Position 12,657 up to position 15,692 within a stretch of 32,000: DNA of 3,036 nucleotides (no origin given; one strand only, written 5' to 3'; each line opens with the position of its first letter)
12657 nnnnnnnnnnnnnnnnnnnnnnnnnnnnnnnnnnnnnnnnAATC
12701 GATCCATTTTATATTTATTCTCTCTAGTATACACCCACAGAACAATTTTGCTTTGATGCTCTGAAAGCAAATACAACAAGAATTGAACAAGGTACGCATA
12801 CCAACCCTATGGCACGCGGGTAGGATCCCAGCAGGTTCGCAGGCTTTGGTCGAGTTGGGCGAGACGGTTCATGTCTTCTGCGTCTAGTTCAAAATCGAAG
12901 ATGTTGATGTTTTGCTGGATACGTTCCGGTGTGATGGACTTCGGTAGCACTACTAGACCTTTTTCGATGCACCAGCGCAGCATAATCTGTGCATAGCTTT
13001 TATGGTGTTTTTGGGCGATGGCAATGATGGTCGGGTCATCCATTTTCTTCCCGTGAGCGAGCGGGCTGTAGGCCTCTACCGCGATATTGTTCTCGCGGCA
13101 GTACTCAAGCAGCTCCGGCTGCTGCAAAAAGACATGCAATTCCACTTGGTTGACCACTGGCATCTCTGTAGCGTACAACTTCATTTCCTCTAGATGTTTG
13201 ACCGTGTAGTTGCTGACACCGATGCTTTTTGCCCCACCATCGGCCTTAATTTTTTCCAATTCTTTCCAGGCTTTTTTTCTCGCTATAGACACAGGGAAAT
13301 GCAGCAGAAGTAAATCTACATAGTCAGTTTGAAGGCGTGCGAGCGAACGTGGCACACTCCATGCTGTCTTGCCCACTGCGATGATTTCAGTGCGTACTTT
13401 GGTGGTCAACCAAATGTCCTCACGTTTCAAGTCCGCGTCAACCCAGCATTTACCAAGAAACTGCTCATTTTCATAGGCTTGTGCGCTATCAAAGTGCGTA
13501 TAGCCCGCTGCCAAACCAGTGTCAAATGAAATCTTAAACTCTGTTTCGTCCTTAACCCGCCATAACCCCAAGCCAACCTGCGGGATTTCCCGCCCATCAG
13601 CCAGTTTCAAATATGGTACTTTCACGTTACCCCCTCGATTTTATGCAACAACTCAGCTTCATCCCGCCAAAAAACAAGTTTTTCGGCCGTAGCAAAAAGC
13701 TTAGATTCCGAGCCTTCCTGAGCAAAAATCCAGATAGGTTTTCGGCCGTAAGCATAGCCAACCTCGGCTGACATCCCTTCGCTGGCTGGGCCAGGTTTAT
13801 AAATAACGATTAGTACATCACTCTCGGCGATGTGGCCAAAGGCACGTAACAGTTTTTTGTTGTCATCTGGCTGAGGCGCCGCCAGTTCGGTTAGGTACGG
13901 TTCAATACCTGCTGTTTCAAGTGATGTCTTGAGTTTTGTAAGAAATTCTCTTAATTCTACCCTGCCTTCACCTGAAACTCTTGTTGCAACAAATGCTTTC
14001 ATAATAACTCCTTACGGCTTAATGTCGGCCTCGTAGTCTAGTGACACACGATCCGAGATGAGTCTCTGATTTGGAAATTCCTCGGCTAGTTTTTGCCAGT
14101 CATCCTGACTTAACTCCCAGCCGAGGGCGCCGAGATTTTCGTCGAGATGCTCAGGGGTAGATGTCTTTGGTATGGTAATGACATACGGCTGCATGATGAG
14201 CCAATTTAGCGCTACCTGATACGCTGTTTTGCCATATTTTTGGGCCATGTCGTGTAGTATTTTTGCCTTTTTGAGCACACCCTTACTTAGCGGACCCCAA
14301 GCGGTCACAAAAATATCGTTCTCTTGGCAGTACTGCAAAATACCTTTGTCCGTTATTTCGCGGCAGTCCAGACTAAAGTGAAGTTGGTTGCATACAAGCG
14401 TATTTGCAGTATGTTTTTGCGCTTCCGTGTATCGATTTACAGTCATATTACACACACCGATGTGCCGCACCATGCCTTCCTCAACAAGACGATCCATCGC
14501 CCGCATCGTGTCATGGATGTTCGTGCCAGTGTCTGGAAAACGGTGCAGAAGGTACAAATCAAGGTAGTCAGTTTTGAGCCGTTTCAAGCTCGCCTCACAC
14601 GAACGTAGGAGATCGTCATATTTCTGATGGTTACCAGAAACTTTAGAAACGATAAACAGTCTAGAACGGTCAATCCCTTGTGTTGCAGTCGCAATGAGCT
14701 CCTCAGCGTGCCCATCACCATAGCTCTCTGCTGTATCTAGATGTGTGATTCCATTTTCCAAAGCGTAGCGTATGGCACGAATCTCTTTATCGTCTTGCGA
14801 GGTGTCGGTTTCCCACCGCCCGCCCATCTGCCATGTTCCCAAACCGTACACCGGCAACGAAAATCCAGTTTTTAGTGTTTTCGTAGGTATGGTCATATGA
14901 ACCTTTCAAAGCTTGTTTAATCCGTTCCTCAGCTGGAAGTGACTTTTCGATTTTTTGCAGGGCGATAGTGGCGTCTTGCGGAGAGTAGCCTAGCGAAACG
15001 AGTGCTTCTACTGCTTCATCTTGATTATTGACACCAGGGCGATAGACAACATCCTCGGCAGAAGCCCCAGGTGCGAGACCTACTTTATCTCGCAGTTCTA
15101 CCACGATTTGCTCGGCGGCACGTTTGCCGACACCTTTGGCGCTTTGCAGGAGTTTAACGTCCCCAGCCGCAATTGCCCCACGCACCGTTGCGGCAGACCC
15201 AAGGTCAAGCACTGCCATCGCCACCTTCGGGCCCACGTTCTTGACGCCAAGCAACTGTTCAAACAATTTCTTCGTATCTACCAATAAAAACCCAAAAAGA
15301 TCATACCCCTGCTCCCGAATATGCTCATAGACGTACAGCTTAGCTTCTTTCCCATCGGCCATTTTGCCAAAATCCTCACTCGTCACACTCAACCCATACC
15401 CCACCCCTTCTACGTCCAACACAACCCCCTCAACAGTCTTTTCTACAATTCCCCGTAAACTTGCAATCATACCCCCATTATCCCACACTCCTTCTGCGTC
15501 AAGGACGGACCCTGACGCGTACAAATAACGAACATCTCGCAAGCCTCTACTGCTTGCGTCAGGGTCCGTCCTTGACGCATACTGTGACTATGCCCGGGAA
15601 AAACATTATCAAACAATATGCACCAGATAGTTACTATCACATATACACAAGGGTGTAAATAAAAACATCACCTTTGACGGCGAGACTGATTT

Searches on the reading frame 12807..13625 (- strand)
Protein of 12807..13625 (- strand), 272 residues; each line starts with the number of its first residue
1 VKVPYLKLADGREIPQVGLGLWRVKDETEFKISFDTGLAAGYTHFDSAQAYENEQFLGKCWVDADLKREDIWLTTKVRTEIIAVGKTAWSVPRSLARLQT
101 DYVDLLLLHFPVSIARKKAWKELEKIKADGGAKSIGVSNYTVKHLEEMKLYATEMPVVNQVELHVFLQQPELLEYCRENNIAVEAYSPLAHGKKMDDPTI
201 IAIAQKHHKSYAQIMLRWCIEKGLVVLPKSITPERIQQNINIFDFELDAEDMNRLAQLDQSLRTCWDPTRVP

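Call 28: search_protein_families(library=pfam, proteins=[window:12807-13625:-], max_evalue=0.001)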
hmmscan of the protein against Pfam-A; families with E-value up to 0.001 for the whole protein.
window:12807-13625:- (272 aa): 1 family
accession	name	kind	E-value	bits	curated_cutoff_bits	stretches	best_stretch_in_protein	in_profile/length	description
PF00248.27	Aldo_ket_red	-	1.4e-49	169.2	24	1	17-259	2-290/291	Aldo/keto reductase family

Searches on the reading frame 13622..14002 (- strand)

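Call 28: search_protein_families(library=pfam, proteins=[window:13622-14002:-], max_evalue=0.001)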
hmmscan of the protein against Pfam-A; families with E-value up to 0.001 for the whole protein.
window:13622-14002:- (126 aa): 1 family
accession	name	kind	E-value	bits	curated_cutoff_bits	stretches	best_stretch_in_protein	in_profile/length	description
PF05014.21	Nuc_deoxyrib_tr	-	2.3e-06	28.2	28.8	1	52-99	54-102/117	Nucleoside 2-deoxyribosyltransferase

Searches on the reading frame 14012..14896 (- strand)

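Call 28: search_protein_families(library=pfam, proteins=[window:14012-14896:-], max_evalue=0.001)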
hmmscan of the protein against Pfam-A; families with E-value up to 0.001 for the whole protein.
window:14012-14896:- (294 aa): 1 family
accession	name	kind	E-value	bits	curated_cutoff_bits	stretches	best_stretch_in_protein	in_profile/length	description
PF00248.27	Aldo_ket_red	-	9.7e-64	215.7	24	1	18-271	3-287/291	Aldo/keto reductase family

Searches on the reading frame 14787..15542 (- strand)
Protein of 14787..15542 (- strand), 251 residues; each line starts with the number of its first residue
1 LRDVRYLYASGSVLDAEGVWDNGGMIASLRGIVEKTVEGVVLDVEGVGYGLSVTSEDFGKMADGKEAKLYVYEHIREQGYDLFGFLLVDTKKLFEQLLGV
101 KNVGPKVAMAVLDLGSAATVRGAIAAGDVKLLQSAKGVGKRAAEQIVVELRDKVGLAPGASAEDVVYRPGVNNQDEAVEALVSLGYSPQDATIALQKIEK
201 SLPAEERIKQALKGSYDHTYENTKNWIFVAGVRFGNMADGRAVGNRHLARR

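Call 28: search_protein_families(library=pfam, proteins=[window:14787-15542:-], max_evalue=0.001)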
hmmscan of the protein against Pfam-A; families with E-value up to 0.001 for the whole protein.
window:14787-15542:- (251 aa): 3 families
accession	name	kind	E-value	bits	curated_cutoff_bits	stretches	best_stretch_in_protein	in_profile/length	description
PF01330.27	RuvA_N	-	4.5e-15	55.9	23.6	1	25-84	1-61/61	RuvA N terminal domain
PF14520.12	HHH_5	-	3.8e-13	50.1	27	1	94-152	1-57/57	Helix-hairpin-helix domain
PF07499.19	RuvA_C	-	4.7e-11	43.4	24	1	173-213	2-44/47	RuvA, C-terminal domain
